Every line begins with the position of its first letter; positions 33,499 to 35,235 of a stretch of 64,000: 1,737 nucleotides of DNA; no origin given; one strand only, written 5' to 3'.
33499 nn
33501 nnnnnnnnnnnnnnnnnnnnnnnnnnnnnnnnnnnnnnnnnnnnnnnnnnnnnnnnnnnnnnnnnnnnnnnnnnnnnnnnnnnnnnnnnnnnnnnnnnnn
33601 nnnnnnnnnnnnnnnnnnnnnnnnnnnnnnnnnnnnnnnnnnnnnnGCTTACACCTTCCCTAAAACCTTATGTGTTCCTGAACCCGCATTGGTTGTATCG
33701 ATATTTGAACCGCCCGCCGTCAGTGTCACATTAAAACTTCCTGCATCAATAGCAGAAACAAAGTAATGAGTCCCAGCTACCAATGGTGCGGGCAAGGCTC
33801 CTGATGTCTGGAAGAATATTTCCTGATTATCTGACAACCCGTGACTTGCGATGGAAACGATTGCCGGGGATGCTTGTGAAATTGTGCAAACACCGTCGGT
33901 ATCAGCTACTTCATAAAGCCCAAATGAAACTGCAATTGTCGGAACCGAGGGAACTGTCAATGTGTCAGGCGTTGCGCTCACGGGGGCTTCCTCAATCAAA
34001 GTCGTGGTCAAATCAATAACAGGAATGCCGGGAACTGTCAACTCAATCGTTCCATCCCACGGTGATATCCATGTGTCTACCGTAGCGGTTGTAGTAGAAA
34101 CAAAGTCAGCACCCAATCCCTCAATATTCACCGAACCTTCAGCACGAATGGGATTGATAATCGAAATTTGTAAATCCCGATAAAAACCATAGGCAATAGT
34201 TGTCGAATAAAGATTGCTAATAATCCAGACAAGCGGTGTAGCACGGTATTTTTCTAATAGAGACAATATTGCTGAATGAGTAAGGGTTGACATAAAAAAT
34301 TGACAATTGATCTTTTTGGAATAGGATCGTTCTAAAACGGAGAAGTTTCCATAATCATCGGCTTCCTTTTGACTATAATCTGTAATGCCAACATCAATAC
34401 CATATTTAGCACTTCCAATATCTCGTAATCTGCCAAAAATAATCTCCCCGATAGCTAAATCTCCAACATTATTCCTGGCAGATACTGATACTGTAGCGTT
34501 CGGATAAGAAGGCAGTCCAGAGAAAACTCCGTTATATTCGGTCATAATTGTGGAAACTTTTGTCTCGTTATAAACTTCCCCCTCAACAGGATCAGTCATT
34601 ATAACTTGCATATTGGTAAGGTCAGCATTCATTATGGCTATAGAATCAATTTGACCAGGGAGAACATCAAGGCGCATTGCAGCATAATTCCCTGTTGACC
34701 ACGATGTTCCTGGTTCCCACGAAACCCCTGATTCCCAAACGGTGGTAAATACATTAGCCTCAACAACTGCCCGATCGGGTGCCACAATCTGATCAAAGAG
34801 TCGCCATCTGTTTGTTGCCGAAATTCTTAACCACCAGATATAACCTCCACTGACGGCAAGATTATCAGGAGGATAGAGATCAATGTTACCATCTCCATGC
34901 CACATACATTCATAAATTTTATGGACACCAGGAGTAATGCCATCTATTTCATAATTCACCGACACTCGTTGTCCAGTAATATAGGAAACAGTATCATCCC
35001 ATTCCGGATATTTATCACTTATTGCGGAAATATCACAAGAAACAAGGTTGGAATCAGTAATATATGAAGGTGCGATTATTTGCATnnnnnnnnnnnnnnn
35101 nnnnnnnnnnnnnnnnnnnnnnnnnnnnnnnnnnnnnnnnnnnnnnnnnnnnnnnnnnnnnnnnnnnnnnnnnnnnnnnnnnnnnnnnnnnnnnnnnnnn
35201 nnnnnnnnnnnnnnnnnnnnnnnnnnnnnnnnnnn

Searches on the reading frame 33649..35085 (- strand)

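Call 18: search_protein_families(library=phrogs, proteins=[window:33649-35085:-], max_evalue=0.00001)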
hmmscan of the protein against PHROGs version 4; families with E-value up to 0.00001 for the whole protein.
window:33649-35085:- (478 aa): 1 family
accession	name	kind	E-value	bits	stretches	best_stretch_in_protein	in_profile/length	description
phrog_6278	-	unknown function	5.9e-41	141.6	2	144-324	105-305/306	-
